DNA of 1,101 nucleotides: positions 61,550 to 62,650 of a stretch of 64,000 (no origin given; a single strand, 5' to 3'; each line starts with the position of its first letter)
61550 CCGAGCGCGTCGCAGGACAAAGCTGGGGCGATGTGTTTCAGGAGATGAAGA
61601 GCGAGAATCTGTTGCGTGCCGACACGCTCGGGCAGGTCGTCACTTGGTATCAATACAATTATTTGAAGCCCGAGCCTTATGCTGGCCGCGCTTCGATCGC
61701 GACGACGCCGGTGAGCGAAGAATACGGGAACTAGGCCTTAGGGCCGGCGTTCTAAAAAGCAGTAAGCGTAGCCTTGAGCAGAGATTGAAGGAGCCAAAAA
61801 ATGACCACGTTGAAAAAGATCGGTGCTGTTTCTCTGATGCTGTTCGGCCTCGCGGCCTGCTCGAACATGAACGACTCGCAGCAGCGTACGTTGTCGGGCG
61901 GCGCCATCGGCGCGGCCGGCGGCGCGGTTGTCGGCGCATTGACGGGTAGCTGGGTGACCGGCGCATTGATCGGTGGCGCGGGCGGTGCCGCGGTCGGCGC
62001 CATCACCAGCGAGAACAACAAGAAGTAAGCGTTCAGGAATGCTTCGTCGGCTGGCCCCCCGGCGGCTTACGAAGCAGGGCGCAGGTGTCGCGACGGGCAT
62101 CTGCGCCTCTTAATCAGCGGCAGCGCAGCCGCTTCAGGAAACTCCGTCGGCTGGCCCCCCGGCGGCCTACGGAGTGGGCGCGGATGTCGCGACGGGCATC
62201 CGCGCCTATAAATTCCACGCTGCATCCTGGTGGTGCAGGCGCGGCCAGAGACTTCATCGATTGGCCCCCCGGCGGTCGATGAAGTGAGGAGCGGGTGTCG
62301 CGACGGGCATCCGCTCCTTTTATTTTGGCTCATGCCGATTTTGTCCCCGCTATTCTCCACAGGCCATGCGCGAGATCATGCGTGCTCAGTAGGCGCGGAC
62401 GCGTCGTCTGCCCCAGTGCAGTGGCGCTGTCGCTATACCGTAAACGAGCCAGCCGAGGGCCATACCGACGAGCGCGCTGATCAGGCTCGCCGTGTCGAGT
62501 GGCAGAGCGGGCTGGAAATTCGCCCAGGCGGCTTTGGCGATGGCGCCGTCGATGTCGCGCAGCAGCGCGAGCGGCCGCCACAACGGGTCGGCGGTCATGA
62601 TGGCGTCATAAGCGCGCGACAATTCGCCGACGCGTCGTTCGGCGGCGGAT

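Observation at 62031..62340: Tandem array of three two-hairpin elements with conserved loops and fully covarying stems in a convergent intergenic region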

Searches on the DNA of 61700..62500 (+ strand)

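Call 9: search_rna_families(source=window, start=61700, end=62500, threshold=evalue, max_evalue=10, show_alignments=3)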
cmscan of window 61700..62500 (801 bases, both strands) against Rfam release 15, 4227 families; matches with E-value up to 10: 6.
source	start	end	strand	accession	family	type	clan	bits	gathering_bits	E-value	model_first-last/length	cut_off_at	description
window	62073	62214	+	RF02809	RsmW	Gene; sRNA;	CL00106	21.9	52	0.22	1-124/124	no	RsmW RNA family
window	62251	62319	+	RF01066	6C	Cis-reg;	-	19.8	47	4.9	1-75/75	no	6C RNA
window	62027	62137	+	RF02342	ar7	Gene; sRNA;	-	15.9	60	1.2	1-145/145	no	Alphaproteobacterial sRNA ar7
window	61761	61858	-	RF02202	UCA1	Gene; lncRNA;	-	14.3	80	0.91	1-75/75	no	Urothelial cancer associated 1 conserved region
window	62119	62229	+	RF02690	BTH_s1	Gene; sRNA;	-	13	74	1.7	1-205/205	no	Burkholderia sRNA 1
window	62018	62108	+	RF01670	P17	Gene; sRNA;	-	12.2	45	1.6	1-282/282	no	Pseudomonas sRNA P17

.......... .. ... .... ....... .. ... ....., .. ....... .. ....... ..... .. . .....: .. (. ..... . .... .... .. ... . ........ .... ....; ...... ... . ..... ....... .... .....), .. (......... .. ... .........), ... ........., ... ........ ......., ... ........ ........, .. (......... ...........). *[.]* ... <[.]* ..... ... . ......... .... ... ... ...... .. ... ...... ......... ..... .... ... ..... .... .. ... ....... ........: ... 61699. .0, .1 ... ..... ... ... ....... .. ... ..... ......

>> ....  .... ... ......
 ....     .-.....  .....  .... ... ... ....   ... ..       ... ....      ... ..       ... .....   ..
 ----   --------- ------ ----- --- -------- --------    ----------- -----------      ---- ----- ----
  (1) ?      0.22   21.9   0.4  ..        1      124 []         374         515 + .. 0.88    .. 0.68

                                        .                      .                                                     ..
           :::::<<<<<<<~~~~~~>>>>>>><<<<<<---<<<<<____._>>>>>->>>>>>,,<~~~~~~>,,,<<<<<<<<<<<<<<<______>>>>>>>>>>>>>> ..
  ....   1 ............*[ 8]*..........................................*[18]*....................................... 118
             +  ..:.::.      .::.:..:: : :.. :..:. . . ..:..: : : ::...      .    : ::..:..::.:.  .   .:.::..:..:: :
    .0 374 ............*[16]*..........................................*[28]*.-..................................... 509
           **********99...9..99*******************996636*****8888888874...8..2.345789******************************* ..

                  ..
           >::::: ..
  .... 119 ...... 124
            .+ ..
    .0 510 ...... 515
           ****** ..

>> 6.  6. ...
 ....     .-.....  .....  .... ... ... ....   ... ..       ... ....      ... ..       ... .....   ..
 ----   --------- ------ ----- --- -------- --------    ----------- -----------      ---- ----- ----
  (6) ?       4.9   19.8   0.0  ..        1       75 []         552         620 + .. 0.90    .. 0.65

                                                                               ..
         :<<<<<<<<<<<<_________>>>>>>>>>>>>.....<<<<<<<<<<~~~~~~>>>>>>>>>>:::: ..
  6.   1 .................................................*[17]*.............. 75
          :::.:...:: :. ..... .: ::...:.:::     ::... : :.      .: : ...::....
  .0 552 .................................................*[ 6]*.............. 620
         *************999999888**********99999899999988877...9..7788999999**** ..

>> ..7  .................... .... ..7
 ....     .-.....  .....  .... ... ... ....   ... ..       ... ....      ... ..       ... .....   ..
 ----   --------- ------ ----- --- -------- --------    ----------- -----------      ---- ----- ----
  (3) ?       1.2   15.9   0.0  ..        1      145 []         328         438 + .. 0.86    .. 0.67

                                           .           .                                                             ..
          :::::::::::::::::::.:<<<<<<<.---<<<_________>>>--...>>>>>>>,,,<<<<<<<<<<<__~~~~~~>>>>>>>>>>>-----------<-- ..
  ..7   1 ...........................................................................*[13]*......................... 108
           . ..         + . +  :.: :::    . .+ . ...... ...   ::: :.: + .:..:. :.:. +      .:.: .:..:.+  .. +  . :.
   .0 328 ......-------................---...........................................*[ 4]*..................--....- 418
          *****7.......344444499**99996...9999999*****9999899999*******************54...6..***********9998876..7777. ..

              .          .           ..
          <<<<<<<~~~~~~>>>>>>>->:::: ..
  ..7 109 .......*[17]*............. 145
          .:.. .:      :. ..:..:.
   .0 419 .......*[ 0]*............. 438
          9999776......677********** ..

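Call 38: build_rna_model(alignment_id=A2, structure=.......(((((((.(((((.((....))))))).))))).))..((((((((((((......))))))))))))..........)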
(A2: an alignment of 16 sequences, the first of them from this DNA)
Model R1 built from alignment A2 (16 sequences, 85 columns); structure: as given.
model positions 82; base pairs 26; branch points 1; effective number of sequences 1.42; information 0.693 bits per position. Calibrated on 0.2 Mb of random sequence (short: E-values are rough).
structure used (alignment columns):
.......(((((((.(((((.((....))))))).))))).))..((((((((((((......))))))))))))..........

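Call 39: search_with_rna_model(model_id=R1, sources=[window, L001, L002, L003, L004, L055, L083, L125, L127, L128, L129, L130, L131, L132, L133, L134, L135, L136, L137, L138, L139, L140, L141], max_evalue=1)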
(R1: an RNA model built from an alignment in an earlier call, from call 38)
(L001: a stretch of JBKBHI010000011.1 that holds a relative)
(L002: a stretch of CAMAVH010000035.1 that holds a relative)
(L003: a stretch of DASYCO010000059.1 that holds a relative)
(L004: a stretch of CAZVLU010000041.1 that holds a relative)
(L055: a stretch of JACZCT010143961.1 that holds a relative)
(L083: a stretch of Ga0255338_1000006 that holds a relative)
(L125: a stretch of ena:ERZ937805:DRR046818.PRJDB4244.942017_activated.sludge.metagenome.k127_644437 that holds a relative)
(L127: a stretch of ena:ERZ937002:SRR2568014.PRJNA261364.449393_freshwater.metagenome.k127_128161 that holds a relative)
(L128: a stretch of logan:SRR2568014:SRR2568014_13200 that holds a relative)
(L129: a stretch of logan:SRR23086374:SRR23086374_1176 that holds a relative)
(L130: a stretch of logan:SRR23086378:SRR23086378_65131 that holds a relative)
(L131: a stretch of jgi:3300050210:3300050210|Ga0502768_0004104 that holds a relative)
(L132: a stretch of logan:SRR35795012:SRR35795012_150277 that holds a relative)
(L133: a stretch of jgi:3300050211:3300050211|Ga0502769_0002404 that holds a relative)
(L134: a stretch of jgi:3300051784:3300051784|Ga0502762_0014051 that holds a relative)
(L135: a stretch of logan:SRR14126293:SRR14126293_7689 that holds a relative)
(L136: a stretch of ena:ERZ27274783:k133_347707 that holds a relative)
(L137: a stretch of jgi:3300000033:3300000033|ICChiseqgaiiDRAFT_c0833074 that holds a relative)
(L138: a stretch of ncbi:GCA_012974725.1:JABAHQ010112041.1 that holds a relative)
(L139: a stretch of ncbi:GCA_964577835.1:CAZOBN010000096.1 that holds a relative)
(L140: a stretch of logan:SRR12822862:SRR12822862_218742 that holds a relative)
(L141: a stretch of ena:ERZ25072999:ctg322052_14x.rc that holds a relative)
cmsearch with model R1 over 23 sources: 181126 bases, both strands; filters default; matches with E-value up to 1: 80.
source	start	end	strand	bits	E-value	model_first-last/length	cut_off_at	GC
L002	3243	3324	-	104.3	8.1e-24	1-82/82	no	0.67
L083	1305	1386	+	102.6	2.1e-23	1-82/82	no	0.67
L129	3653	3734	-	101.6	3.7e-23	1-82/82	no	0.68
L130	3113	3194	-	101.6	3.7e-23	1-82/82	no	0.68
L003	6039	6119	+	101.3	4.4e-23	1-82/82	no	0.7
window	62134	62214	+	100.7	6.2e-23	1-82/82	no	0.68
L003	5903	5983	+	100.1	9e-23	1-82/82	no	0.68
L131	3633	3713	-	98.5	2.2e-22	1-82/82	no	0.69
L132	2710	2790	-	98.5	2.2e-22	1-82/82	no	0.69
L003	5762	5843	+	98.4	2.4e-22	1-82/82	no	0.7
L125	3620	3700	-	98.2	2.5e-22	1-82/82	no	0.7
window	62034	62115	+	97.9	3.1e-22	1-82/82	no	0.67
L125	3767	3848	-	97.9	3.1e-22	1-82/82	no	0.67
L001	5540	5621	+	97.9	3.2e-22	1-82/82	no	0.68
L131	3771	3852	-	97.3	4.5e-22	1-82/82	no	0.63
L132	2848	2929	-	97.3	4.5e-22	1-82/82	no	0.63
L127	3760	3841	-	97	5.3e-22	1-82/82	no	0.67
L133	3779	3860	-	96.5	6.8e-22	1-82/82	no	0.68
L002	3378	3459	-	96.5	7.1e-22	1-82/82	no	0.61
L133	3493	3574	-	96.3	7.9e-22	1-82/82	no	0.66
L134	3493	3574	-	96.3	7.9e-22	1-82/82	no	0.66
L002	3515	3596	-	96.2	8.2e-22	1-82/82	no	0.7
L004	2443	2524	+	96.2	8.2e-22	1-82/82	no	0.68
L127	3619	3699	-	96.2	8.5e-22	1-82/82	no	0.74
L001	5681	5761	+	96.1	8.5e-22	1-82/82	no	0.74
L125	3510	3591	-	95.6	1.1e-21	1-82/82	no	0.59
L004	2583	2663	+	95.4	1.3e-21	1-82/82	no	0.7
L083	1118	1199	+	95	1.7e-21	1-82/82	no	0.72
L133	3642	3722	-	94.1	2.8e-21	1-82/82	no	0.68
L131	3512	3593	-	91.6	1.2e-20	1-82/82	no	0.61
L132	2589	2670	-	91.6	1.2e-20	1-82/82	no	0.61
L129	3502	3583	-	90.9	1.7e-20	1-82/82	no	0.66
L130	2962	3043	-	90.9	1.7e-20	1-82/82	no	0.66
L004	2706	2787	+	90.4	2.3e-20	1-82/82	no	0.61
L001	5775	5855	+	90.3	2.5e-20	1-82/82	no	0.65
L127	3524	3605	-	86.5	2.2e-19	1-82/82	no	0.61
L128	2484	2565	-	86.5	2.2e-19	1-82/82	no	0.61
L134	3642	3714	-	84.3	7.5e-19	9-82/82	5'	0.7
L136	1371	1453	-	77.8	3.2e-17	1-82/82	no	0.72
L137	1382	1464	-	77.8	3.2e-17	1-82/82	no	0.72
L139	3517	3599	-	74.6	2e-16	1-82/82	no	0.7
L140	1483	1565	-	74.6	2e-16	1-82/82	no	0.7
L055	663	745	-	74.5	2.2e-16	1-82/82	no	0.73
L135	3507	3544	-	44.1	8e-09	45-82/82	5'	0.68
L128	2579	2615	-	40.9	5.2e-08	46-82/82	5'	0.7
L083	1154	1237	-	21.1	0.0046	1-82/82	no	0.71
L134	3461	3538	+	20.8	0.0054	1-82/82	no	0.65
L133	3461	3538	+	20.8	0.0054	1-82/82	no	0.65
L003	5938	5988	-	19.5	0.011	1-82/82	no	0.61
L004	2742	2807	-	18.9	0.015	1-82/82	no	0.47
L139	3513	3562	+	18.3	0.022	1-82/82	no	0.68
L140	1479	1528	+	18.3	0.022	1-82/82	no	0.68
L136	1367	1416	+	18.2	0.023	1-82/82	no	0.72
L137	1378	1427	+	18.2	0.023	1-82/82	no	0.72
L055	659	708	+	18.2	0.023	1-82/82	no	0.72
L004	2618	2689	-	16.8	0.053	1-82/82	no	0.62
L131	3579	3678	+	16.5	0.061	1-82/82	no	0.67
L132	2656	2755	+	16.5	0.061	1-82/82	no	0.67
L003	6074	6120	-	16.5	0.063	1-82/82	no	0.64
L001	5576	5654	-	16.5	0.064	1-82/82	no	0.66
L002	3239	3288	+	16.1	0.078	1-82/82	no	0.6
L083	1341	1391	-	16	0.081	1-82/82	no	0.63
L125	3616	3665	+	16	0.082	1-82/82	no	0.66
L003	5798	5867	-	15.7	0.097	1-82/82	no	0.6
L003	7228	7305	+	15.1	0.14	1-82/82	no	0.69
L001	5716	5793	-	14.7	0.17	1-82/82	no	0.68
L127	3520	3569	+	14.3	0.22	1-82/82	no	0.56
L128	2480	2529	+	14.3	0.22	1-82/82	no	0.56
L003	4693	4767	+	13.5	0.35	1-82/82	no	0.65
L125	3506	3555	+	13.3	0.4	1-82/82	no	0.56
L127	3727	3805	+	12.5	0.62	1-82/82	no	0.66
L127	3593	3664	+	11.7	0.97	1-82/82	no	0.67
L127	3166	3242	-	11.7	0.97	1-82/82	no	0.74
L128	2126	2202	-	11.7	0.97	1-82/82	no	0.74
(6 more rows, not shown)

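Call 40: search_with_rna_model(model_id=R1, sources=[window, L001, L002, L003, L004, L055, L083, L125, L127, L129, L131, L133, L136, L139], max_evalue=1e-12, make_alignment=true)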
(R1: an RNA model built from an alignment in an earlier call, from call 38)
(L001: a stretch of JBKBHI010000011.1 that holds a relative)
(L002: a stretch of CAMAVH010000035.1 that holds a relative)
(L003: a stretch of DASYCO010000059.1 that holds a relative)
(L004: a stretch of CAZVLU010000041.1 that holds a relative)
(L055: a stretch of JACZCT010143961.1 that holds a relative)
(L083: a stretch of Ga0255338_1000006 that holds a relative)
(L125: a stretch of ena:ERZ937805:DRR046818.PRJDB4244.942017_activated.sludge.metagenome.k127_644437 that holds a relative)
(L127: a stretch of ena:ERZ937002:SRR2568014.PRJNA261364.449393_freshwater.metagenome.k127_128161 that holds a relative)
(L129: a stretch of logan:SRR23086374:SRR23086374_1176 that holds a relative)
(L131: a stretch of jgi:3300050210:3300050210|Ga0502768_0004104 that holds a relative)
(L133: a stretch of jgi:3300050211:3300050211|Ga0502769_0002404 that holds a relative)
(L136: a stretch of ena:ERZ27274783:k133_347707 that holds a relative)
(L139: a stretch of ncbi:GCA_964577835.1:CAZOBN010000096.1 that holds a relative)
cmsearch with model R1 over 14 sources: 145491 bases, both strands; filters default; matches with E-value up to 1e-12: 34.
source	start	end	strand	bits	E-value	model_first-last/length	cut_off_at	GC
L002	3243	3324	-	104.3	6.5e-24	1-82/82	no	0.67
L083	1305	1386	+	102.6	1.7e-23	1-82/82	no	0.67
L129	3653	3734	-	101.6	2.9e-23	1-82/82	no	0.68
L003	6039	6119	+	101.3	3.5e-23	1-82/82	no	0.7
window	62134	62214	+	100.7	5e-23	1-82/82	no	0.68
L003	5903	5983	+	100.1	7.2e-23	1-82/82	no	0.68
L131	3633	3713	-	98.5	1.8e-22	1-82/82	no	0.69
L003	5762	5843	+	98.4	1.9e-22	1-82/82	no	0.7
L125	3620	3700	-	98.2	2e-22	1-82/82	no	0.7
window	62034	62115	+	97.9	2.5e-22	1-82/82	no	0.67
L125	3767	3848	-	97.9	2.5e-22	1-82/82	no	0.67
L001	5540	5621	+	97.9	2.6e-22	1-82/82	no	0.68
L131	3771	3852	-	97.3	3.6e-22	1-82/82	no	0.63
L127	3760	3841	-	97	4.2e-22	1-82/82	no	0.67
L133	3779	3860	-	96.5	5.5e-22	1-82/82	no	0.68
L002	3378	3459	-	96.5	5.7e-22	1-82/82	no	0.61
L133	3493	3574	-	96.3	6.4e-22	1-82/82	no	0.66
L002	3515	3596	-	96.2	6.6e-22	1-82/82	no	0.7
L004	2443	2524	+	96.2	6.6e-22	1-82/82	no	0.68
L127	3619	3699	-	96.2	6.8e-22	1-82/82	no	0.74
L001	5681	5761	+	96.1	6.8e-22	1-82/82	no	0.74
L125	3510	3591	-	95.6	9.2e-22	1-82/82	no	0.59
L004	2583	2663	+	95.4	1.1e-21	1-82/82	no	0.7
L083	1118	1199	+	95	1.3e-21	1-82/82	no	0.72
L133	3642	3722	-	94.1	2.2e-21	1-82/82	no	0.68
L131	3512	3593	-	91.6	9.3e-21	1-82/82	no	0.61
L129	3502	3583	-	90.9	1.4e-20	1-82/82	no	0.66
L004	2706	2787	+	90.4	1.8e-20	1-82/82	no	0.61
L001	5775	5855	+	90.3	2e-20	1-82/82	no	0.65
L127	3524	3605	-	86.5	1.8e-19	1-82/82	no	0.61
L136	1371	1453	-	77.8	2.5e-17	1-82/82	no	0.72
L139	3517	3599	-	74.6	1.6e-16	1-82/82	no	0.7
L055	663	745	-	74.5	1.7e-16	1-82/82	no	0.73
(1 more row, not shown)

Alignment A3: 34 matches aligned to the model, 84 columns, each read 5' to 3' on its own strand. Consensus structure (alignment columns), stored with it:
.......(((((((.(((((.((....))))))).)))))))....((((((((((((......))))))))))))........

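Call 46: search_dna_similar(query=window:62030-62330:+, collection=plasmids, mode=distant, max_evalue=0.01)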
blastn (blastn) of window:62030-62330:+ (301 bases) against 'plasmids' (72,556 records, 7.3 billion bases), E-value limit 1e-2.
No match.

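Call 59: search_with_rna_model(model_id=R1, sources=[L142, L143, L138, L141], max_evalue=10, filters=off, show_alignments=2)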
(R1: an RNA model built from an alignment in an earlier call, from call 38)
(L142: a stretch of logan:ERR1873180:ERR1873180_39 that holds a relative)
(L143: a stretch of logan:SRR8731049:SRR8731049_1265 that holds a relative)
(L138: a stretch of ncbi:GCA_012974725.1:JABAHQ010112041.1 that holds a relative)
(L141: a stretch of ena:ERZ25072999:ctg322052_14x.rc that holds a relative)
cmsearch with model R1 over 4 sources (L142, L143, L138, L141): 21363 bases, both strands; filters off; matches with E-value up to 10: 53.
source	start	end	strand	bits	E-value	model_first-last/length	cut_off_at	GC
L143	1310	1392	-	69.2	5.2e-16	1-82/82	no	0.73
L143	1276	1355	+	11.2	0.16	1-82/82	no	0.66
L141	1684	1756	-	10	0.31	1-82/82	no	0.78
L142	4953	5021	+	9.5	0.42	1-82/82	no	0.67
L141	5636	5729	-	9.2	0.49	1-82/82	no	0.69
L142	2119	2171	-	8.5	0.71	1-82/82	no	0.6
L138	2712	2739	+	8.5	0.71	46-73/82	no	0.71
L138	1177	1204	-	8.4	0.76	46-73/82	no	0.82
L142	4270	4327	+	8.1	0.93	1-82/82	no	0.66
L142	6146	6205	-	8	0.98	1-82/82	no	0.72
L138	873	900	+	7.9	1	46-73/82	no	0.79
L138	567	640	-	7.8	1.1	1-82/82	no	0.7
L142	4049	4144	+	7.7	1.1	1-82/82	no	0.74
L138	261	343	-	7.7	1.2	1-82/82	no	0.71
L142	2265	2348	-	7.2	1.6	1-82/82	no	0.67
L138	3669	3688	-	7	1.7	16-35/82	no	0.85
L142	4106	4137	-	6.9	1.9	9-41/82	no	0.81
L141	2597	2691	+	6.8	1.9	1-82/82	no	0.67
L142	4552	4619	-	6.7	2.1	1-82/82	no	0.79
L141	1685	1757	+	6.7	2.1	1-82/82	no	0.77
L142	3984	4063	-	6.6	2.2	1-82/82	no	0.71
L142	2129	2154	+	6.5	2.3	47-72/82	no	0.77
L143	337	414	+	6.3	2.6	1-82/82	no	0.71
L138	397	425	+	6.2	2.8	48-71/82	no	0.83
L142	2948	2976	+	5.9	3.2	13-37/82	no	0.72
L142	5824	5892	+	5.8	3.4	1-82/82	no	0.72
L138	3956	3990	-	5.6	3.8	8-42/82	no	0.86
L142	4213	4224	+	5.3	4.5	54-65/82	no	0.75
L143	1671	1730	+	5.2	4.9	1-82/82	no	0.6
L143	2944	3013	-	5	5.4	1-82/82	no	0.64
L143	1602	1675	-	5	5.5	1-82/82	no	0.73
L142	6427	6495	-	5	5.5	1-82/82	no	0.74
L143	214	297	+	4.9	5.6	1-82/82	no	0.54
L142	6135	6165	+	4.9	5.7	47-72/82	no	0.77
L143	3462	3524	+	4.8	6.2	1-82/82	no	0.68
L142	4225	4255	+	4.7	6.3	9-41/82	no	0.81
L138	1436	1515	-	4.7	6.3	1-82/82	no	0.73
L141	2219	2284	-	4.7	6.4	1-82/82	no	0.52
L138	2589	2618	+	4.6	6.6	44-74/82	no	0.87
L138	397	425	-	4.6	6.7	48-71/82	no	0.83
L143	73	96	-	4.5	7.1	13-37/82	no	0.71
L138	596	663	+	4.4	7.4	1-82/82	no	0.71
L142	3886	3899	-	4.4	7.4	53-66/82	no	0.79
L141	3690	3763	+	4.4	7.8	1-82/82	no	0.53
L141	2885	2936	-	4.3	8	1-82/82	no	0.58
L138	475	543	+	4.3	8.2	1-82/82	no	0.72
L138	1179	1237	+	4.2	8.7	1-82/82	no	0.78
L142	4458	4489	-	4.2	8.7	46-73/82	no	0.75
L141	5634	5717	+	4.1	9.1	1-82/82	no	0.68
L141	4958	4972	+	4.1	9.1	18-32/82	no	0.8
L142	6457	6471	+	4.1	9.1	18-32/82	no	0.93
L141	5564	5630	-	4.1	9.2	46-73/82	no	0.66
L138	1064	1141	-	4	9.7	1-82/82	no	0.77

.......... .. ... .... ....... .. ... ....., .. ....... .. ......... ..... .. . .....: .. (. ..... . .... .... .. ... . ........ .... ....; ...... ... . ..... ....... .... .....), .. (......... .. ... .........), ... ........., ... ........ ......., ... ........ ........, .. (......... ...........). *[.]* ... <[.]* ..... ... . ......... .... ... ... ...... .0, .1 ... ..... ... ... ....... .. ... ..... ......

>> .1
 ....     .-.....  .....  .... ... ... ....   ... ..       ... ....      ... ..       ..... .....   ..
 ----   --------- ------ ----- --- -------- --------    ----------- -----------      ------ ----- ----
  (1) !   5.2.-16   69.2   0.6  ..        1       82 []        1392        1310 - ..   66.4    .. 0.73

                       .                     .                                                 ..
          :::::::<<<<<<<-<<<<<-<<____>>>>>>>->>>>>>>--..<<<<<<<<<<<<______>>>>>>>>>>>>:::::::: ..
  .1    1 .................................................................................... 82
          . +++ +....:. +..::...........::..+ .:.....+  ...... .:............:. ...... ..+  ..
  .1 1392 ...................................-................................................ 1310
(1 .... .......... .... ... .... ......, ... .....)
